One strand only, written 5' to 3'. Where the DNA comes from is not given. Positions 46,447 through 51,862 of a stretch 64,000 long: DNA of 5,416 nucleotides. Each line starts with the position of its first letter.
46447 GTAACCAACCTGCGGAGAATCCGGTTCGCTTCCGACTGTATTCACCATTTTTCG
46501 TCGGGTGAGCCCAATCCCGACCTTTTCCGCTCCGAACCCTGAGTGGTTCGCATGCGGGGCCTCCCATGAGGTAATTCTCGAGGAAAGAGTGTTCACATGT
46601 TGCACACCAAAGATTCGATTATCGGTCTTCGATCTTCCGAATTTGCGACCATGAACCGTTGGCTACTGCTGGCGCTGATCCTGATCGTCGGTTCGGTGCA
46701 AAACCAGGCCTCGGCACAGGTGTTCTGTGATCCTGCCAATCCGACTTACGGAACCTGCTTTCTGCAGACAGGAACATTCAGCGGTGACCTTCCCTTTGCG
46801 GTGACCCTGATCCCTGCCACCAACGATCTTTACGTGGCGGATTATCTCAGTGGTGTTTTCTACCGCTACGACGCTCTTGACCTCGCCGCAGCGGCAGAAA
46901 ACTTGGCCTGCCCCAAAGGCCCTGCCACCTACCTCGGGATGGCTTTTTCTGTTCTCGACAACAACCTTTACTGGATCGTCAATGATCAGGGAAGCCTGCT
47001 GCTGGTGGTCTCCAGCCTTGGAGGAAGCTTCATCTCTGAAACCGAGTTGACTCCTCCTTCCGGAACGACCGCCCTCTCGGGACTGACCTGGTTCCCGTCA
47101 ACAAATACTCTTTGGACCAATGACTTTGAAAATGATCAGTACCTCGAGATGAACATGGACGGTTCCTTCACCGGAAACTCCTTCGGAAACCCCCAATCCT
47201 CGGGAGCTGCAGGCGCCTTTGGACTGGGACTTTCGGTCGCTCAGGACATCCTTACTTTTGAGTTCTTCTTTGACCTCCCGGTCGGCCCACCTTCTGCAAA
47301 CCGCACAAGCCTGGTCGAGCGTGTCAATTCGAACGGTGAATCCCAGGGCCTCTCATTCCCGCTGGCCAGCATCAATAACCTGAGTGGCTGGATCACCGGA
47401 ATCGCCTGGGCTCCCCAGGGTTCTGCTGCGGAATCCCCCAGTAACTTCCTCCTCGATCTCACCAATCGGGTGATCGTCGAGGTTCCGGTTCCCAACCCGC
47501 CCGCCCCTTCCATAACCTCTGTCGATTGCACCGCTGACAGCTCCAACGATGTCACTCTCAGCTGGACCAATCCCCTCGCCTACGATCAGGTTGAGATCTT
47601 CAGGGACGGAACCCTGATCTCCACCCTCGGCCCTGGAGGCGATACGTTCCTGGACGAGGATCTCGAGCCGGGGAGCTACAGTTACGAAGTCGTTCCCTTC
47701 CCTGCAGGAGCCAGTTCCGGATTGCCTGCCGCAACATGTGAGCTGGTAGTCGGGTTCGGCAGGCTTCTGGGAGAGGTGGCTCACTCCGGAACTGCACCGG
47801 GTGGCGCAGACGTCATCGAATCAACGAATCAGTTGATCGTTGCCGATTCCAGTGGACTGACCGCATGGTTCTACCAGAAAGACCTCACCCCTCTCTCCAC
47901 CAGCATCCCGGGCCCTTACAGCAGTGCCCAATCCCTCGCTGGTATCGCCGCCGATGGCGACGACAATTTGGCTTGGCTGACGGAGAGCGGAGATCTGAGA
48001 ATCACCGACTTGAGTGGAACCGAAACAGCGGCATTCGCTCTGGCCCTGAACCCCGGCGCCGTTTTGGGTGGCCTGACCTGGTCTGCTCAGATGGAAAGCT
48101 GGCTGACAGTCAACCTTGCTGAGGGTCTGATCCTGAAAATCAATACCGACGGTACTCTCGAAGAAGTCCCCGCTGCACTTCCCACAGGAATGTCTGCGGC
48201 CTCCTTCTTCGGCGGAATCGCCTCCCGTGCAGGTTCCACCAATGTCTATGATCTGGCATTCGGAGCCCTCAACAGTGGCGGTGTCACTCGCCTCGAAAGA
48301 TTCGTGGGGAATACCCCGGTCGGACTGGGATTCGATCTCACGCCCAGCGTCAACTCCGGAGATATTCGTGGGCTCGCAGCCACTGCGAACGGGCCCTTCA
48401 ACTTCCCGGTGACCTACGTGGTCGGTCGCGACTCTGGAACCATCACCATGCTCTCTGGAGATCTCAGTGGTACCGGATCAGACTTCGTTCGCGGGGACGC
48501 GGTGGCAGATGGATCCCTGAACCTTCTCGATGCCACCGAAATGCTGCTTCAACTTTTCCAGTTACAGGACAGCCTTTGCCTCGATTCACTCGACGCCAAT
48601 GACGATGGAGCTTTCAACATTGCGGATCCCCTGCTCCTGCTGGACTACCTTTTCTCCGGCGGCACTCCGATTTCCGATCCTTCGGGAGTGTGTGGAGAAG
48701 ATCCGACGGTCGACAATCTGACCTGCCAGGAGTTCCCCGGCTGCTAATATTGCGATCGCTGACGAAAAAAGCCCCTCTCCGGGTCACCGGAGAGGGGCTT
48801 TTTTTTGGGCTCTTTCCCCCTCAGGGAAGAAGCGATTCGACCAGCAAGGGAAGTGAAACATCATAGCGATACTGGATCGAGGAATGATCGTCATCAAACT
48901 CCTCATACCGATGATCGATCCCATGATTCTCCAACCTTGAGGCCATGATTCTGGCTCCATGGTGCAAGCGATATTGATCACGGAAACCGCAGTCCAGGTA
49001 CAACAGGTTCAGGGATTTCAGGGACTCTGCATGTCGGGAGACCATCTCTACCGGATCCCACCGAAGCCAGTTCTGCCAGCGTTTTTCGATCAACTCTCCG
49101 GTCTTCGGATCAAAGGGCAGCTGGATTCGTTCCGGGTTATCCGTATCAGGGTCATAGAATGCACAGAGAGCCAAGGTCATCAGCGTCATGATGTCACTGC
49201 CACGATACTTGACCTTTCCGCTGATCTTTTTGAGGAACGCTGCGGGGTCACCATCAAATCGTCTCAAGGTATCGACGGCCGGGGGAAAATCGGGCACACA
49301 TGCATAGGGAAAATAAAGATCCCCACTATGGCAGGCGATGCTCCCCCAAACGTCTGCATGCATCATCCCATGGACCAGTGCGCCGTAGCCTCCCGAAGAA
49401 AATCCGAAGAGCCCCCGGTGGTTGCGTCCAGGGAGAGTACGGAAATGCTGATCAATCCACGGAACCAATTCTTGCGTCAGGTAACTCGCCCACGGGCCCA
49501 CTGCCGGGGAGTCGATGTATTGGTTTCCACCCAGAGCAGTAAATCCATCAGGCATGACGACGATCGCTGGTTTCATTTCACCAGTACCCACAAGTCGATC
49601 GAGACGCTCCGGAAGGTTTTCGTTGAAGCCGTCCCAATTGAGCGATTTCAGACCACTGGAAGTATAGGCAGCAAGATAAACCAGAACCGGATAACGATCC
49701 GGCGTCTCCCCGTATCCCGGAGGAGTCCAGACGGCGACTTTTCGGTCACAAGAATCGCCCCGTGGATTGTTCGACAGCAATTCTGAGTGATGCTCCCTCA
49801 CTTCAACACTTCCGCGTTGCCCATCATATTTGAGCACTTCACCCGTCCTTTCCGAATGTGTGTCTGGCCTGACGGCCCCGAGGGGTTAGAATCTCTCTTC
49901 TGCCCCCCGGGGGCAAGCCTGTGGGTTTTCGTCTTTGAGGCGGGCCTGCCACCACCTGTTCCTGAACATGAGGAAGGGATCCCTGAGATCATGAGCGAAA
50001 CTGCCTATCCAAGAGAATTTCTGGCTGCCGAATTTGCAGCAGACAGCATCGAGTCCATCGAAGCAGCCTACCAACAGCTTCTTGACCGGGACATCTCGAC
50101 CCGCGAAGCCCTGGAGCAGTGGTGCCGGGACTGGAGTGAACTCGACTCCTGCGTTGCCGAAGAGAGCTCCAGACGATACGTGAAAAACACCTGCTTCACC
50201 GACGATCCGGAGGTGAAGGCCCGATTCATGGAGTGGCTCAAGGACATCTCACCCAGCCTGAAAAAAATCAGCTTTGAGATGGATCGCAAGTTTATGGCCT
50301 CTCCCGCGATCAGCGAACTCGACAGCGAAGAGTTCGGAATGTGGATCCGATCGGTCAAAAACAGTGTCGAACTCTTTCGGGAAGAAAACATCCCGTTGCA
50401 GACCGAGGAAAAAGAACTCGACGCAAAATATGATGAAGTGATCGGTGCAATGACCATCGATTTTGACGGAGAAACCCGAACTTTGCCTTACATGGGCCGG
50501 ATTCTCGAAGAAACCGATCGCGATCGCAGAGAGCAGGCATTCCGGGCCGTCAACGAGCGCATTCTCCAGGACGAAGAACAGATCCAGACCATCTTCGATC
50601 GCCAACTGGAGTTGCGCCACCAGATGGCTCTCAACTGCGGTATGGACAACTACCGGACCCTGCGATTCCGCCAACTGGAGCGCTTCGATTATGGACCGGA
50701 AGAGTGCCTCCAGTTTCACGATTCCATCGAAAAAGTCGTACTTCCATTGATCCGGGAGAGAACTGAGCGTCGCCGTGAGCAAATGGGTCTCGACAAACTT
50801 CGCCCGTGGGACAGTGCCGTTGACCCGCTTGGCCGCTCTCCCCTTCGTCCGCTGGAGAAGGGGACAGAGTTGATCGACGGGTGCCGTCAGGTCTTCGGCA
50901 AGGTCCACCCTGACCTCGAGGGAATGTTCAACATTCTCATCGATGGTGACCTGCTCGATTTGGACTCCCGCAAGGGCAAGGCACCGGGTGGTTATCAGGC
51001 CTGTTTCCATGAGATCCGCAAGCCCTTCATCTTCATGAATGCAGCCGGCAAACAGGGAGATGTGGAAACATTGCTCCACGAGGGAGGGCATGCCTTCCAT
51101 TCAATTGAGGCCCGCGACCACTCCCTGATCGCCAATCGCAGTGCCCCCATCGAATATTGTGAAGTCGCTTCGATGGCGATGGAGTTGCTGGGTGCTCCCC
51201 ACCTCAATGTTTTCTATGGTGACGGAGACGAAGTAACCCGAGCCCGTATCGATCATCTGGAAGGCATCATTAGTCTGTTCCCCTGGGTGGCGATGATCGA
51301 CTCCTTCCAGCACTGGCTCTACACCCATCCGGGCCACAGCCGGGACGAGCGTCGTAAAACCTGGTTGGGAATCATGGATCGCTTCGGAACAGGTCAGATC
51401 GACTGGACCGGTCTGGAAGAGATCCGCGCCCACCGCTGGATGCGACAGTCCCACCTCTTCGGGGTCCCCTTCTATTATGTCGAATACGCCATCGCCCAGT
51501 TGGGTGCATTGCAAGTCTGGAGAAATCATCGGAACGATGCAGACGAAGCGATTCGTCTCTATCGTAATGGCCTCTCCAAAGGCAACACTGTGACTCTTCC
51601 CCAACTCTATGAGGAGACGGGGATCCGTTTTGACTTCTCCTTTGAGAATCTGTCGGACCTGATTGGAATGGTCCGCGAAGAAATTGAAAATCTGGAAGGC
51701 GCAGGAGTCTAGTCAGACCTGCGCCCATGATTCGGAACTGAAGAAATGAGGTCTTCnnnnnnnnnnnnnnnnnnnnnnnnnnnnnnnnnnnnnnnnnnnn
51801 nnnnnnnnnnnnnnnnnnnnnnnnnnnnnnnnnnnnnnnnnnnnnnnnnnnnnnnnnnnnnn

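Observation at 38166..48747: Giant adhesin locus with embedded orphan regulators: Cys-rich tetraspan membrane protein, 2199 aa FG-GAP/19xIg protein, sigma-region-4-only zinc-finger protein, and a second module-bearing secreted protein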

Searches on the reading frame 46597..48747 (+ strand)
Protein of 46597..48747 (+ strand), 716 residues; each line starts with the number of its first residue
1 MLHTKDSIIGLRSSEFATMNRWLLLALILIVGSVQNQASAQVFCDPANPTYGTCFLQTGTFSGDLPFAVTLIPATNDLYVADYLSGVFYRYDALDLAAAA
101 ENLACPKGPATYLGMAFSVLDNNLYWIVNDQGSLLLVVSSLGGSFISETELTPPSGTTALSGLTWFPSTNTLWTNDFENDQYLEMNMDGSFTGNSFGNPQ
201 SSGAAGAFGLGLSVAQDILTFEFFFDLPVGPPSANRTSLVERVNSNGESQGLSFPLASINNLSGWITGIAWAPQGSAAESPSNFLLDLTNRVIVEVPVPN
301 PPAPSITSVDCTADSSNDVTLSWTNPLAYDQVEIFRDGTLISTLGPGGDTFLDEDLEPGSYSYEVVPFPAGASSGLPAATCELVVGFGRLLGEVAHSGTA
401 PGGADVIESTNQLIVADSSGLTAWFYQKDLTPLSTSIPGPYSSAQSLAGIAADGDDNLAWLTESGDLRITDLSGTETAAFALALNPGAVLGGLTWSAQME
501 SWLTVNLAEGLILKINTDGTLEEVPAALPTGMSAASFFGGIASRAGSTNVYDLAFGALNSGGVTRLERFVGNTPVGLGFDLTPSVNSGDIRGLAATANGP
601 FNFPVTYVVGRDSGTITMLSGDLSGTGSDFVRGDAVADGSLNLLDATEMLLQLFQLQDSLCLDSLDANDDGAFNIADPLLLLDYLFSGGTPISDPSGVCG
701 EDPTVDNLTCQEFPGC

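Call 7: search_protein_families(library=pfam, proteins=[window:46597-48747:+], max_evalue=0.1)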
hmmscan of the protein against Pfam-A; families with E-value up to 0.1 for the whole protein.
window:46597-48747:+ (716 aa): 1 family
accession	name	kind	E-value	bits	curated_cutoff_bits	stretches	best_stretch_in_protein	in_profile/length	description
PF24684.1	Vgb_lyase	-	0.029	13.6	50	1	449-525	101-175/290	Virginiamycin B lyase family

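Call 13: search_protein_families(library=ncbifam, proteins=[window:46597-48747:+], max_evalue=0.1)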
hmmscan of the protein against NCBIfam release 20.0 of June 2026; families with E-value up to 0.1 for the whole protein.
window:46597-48747:+ (716 aa): 1 family
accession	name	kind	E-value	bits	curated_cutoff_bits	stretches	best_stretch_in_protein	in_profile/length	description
NF049990.1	CellobisidaseCelK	equivalog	0.0035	15.6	1700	1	595-685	795-882/889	cellulose 1,4-beta-cellobiosidase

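Call 43: find_homologous_proteins(query=window:46597-48744:+, max_evalue=0.001)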
Query window:46597-48744:+ (716 aa): 26 proteins with E <= 0.001 among 8000 candidates.
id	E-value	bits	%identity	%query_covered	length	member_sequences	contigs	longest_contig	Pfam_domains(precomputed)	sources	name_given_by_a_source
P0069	0.0e+0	1591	100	100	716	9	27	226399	-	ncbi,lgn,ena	ncbi:MAG: hypothetical protein ACPHQT_09590 [Planctomycetota bacterium]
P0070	0.0e+0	1527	95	100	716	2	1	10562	-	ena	-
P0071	0.0e+0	1522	95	100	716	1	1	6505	-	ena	-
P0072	0.0e+0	1510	94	100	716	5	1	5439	-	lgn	-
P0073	0.0e+0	1507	94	100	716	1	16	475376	-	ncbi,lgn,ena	ncbi:MAG: hypothetical protein ACJ0DK_10845 [Planctomycetota bacterium]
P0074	0.0e+0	1504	94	100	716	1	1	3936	-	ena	-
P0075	0.0e+0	1418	88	100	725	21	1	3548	-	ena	-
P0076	0.0e+0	1379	85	100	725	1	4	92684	-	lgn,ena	-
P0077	0.0e+0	1316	81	100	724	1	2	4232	-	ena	-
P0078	0.0e+0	1211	75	100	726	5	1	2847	-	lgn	-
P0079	0.0e+0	1110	68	100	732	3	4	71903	-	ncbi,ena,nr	ncbi:MAG: hypothetical protein CBC13_06700 [Planctomycetia bacterium TMED53]|nr:MAG: hypothetical pr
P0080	0.0e+0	1097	69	100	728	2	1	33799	-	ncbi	-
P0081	3.7e-286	970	62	100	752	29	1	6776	-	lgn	-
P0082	2.3e-232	792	52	98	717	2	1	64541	-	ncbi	-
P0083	1.8e-227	776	52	97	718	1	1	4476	-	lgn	-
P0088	1.7e-214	733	52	95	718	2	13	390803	PF00404.25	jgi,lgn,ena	-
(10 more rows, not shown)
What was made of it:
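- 46597..48747 (+): 716-aa exported protein. Order of parts: signal peptide, beta-propeller (nt 46744-47496), FN3-like module (47512-47754), second beta-propeller (47764-48456), dockerin-like CTD (48469-48744). Call 43 (all homologues are 'hypothetical protein').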

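Call 46: search_solved_structures(query=A5, max_evalue=1)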
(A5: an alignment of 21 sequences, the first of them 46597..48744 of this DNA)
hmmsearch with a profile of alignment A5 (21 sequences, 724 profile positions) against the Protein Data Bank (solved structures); distinct sequences matched with E-value up to 1: 18.
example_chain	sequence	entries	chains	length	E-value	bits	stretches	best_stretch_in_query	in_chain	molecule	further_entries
2y3n_B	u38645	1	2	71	9.4e-05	24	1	638-693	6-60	CELLULOSOMAL FAMILY-48 PROCESSIVE GLYCOSIDE HYDROLASE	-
2b59_B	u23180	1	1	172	0.00083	20.9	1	637-689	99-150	Cellulosomal scaffolding protein A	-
3kcp_A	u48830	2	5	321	0.0025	19.3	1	638-689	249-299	Cellulosomal-scaffolding protein A | Cellulosome anchoring protein cohesin region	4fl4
5g5d_B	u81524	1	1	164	0.0032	18.9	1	638-689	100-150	CELLULOSOMAL-SCAFFOLDING PROTEIN A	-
1daq_A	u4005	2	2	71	0.0046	18.4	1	639-695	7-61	ENDOGLUCANASE SS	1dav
2mte_A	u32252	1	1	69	0.0051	18.3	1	639-693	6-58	Cellulose 1,4-beta-cellobiosidase (reducing end) CelS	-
4fl4_A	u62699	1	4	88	0.0078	17.7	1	638-695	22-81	Glycoside hydrolase family 9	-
2w1n_A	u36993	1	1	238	0.011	17.2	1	296-369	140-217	O-GLCNACASE NAGJ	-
2ccl_B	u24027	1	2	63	0.013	17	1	639-694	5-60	ENDO-1,4-BETA-XYLANASE Y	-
6kg9_A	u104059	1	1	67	0.022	16.2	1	631-691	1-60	And cellulose-binding endoglucanase family 9 CelL ortholog dockerin domain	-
4cj0_A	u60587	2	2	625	0.023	16.1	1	619-695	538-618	ENDOGLUCANASE D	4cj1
1clc_A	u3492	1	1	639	0.024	16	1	619-695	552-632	ENDOGLUCANASE CELD; EC: 3.2.1.4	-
1ohz_B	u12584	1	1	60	0.057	14.8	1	639-694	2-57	ENDO-1,4-BETA-XYLANASE Y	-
6kgc_B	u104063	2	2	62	0.13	13.6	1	635-690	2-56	And cellulose-binding endoglucanase family 9 CelL ortholog dockerin domain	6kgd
6kge_D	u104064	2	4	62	0.17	13.3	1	635-690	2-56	And cellulose-binding endoglucanase family 9 CelL ortholog dockerin domain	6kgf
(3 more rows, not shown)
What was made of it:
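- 46597..48747 (+): Call 46 (profile hits solved dockerins, best E = 9.4e-5).
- On Dockerin type I (PF00404): The family profile hits solved dockerins 2y3n_B (9.4e-5), 2b59_B and 1daq (call 46).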

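Call 59: predict_structure(alignment_id=A5)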
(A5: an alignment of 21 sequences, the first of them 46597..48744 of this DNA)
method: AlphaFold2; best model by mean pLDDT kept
length: 716 residues; sequences in the alignment: 21
mean_pLDDT: 75.1   pTM: 0.43
mean pLDDT of the five models: 75.1, 73.3, 73.1, 72.4, 67.5
residues with pLDDT >= 90: 217; 70-90: 252; 50-70: 153; < 50: 94
segments of 3 or more residues with pLDDT < 50: 1-20, 32-42, 301-303, 624-644, 656-661, 685-690, 693-716
pLDDT, mean of each block of 10 residues (from residue 1): 30 38 57 37 55 76 89 91 91 90 93 92 94 94 95 86 92 87 92 85 56 81 84 67 82 64 78 78 87 80 60 75 75 90 85 77 80 70 69 87 91 93 94 91 92 92 94 92 88 89 88 88 72 69 73 75 75 63 64 85 83 85 41 30 50 54 57 67 51 47 37 32
secondary structure, 60 per line:
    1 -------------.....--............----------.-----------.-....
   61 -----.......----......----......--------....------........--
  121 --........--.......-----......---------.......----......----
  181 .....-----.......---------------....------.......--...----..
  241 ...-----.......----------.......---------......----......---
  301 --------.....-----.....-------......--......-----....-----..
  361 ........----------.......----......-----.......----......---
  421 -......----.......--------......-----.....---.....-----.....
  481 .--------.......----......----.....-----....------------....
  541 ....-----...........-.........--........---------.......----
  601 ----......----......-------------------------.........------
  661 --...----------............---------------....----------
elements in order (helices of 4 or more, strands of 3 or more residues): H14-18 H21-32 E57-60 E66-72 E77-82 E87-92 E101-104 E111-118 E123-130 E133-139 E145-150 E160-166 E171-176 E181-185 E191-197 E213-216 E223-229 E239-243 E249-255 E266-272 E282-287 E292-297 E309-313 E319-323 E331-336 E339-344 E350-353 E359-368 E379-385 E390-395 E401-407 E412-417 E422-427 E432-438 E447-452 E458-462 E466-470 E476-481 E490-496 E501-506 E511-515 E521-524 E537-544 E550-557 E562-570 E573-580 E590-596 E605-610 E615-620 H646-654 H676-687 H703-706
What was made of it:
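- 46597..48747 (+): Call 59 (AF2 mean pLDDT 75; the first beta domain mostly about 85-95 and the second about 85-94 through residue 520, falling to about 63-85 in its last third).
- On Fibronectin type III: The AF2 model of the copy in the 716-aa protein is all-beta (call 59).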

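Call 63: fold_search(model_id=the predicted structure, library=pdb)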
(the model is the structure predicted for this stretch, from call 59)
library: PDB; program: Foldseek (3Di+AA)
matches with E <= 10: 1951; with E <= 0.001: 1299
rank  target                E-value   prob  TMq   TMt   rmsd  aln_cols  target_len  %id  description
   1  2ymu_A                4.2e-17  1.00  0.22  0.26  22.1       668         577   12  Structure of a highly repetitive propeller structure (released 2012-10-17)
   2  8tid_W                1.3e-14  1.00  0.22  0.15  24.5       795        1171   10  Combined linker domain of N-DRC and associated proteins Tetrahymena (released 2023-09-27)
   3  9bfp_A                1.4e-14  1.00  0.23  0.18  17.0       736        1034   11  Cryo-EM structure of Sevenless extracellular domain (monomer) (released 2025-01-29)
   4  7mqa_LT               2.3e-14  1.00  0.19  0.17  25.1       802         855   10  Cryo-EM structure of the human SSU processome, state post-A1 (released 2021-09-22)
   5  6zqa_UL               2.9e-14  1.00  0.22  0.19  25.4       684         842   12  Cryo-EM structure of the 90S pre-ribosome from Saccharomyces cerevisiae, state A (Poly-Ala) (released 2020-09-23)
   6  8dvm_A                4.8e-14  1.00  0.24  0.27  22.1       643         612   14  Crystal structure of LRP6 E3E4 in complex with disulfide constrained peptide E3.6 (released 2023-03-29)
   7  8dvn_A                5.1e-14  1.00  0.22  0.25  22.1       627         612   15  Crystal structure of LRP6 E3E4 in complex with disulfide constrained peptide E3.10 (released 2023-03-29)
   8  10gh_A                6.9e-14  1.00  0.30  0.23  17.2       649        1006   11  Cryo-EM structure of Receptor Tyrosine Kinase ROS1 in complex with Fab-RX5 (released 2026-02-25)
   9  6rxt_UA               7.7e-14  1.00  0.21  0.18  24.8       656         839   10  Cryo-EM structure of the 90S pre-ribosome (Kre33-Noc4) from Chaetomium thermophilum, state A (released 2019-08-14)
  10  4a0p_A                8.1e-14  1.00  0.22  0.26  21.4       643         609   14  Crystal structure of LRP6P3E3P4E4 (released 2011-10-26)
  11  9e2g_2C               8.5e-14  1.00  0.21  0.24  23.7       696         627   13  Cryo-EM structure of 48 nm repeat of microtubule doublet from T. brucei flagellum (released 2025-03-12)
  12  3s8v_B                9.5e-14  1.00  0.22  0.25  21.4       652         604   14  Crystal structure of LRP6-Dkk1 complex (released 2011-10-26)
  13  5oql_A                1.2e-13  1.00  0.19  0.17  25.3       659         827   10  Cryo-EM structure of the 90S pre-ribosome from Chaetomium thermophilum (released 2017-10-11)
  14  3s2k_A                1.4e-13  1.00  0.22  0.26  21.6       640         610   15  Structural basis of Wnt signaling inhibition by Dickkopf binding to LRP5/6. (released 2011-11-02)
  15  9g33_UU               1.4e-13  1.00  0.21  0.18  26.4       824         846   10  Stalled 90S - Utp23-Krr1-deltaC3 (released 2025-06-18)
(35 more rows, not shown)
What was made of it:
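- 46597..48747 (+): Call 63 (Foldseek: tandem propellers such as LRP6, Sevenless, ROS1, E = 1e-13 to 1e-17).
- Closest known: Tandem YWTD/NHL-like beta-propeller ectodomains. Same: The predicted fold of the 716-aa protein is two propellers with an FN3-like domain between them (call 63).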

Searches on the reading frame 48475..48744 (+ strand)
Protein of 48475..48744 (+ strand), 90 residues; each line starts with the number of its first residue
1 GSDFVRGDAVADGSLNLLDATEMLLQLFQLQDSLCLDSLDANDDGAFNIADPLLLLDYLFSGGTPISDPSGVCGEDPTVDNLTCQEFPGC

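Call 38: search_protein_families(library=pfam, proteins=[window:48475-48744:+], max_evalue=1)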
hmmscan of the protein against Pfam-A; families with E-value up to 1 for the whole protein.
seq(90 aa): 1 family
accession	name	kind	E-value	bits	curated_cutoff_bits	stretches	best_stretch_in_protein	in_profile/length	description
PF00404.24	Dockerin_1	-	0.0012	19.5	22.9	1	7-59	2-56/57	Dockerin type I domain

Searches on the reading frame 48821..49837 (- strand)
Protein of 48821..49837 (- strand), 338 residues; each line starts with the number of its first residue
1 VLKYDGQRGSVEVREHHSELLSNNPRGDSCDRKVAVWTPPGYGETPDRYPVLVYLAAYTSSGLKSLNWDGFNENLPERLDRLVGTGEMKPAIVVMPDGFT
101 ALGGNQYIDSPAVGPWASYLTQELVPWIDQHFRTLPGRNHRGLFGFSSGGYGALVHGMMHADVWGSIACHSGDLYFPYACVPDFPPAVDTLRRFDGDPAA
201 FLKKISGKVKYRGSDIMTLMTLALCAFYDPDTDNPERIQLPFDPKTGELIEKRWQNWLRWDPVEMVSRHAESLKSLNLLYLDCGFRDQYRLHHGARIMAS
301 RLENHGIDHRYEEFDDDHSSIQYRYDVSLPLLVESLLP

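Call 12: search_protein_families(library=pfam, proteins=[window:48821-49837:-], max_evalue=0.001)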
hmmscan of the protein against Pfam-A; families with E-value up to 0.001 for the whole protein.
window:48821-49837:- (338 aa): 1 family
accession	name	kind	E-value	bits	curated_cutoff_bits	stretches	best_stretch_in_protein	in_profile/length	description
PF00756.26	Esterase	-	1.1e-20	74.9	22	1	30-322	6-239/251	Putative esterase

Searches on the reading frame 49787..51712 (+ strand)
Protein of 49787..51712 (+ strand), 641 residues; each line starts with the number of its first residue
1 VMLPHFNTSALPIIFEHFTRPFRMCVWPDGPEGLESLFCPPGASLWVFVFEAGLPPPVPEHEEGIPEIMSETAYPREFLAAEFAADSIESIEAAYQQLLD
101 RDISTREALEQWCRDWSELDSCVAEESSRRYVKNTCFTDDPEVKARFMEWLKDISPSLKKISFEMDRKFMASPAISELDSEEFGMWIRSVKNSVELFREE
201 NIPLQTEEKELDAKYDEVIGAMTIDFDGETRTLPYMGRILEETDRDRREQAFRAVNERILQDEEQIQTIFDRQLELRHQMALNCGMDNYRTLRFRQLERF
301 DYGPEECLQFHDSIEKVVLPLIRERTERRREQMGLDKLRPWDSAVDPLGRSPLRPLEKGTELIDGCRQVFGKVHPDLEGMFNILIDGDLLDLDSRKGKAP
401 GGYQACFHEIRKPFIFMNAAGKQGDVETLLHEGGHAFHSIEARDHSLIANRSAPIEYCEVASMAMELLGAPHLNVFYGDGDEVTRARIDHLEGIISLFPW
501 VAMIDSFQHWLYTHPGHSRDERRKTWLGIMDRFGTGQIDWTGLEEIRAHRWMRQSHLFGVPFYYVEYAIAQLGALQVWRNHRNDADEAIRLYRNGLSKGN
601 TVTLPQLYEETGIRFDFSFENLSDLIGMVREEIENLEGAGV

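Call 12: search_protein_families(library=pfam, proteins=[window:49787-51712:+], max_evalue=0.001)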
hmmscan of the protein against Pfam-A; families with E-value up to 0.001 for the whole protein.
window:49787-51712:+ (641 aa): 1 family
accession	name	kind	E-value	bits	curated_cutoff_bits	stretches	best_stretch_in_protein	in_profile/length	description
PF01432.26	Peptidase_M3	-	1.1e-41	144.1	27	1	240-616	3-446/457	Peptidase family M3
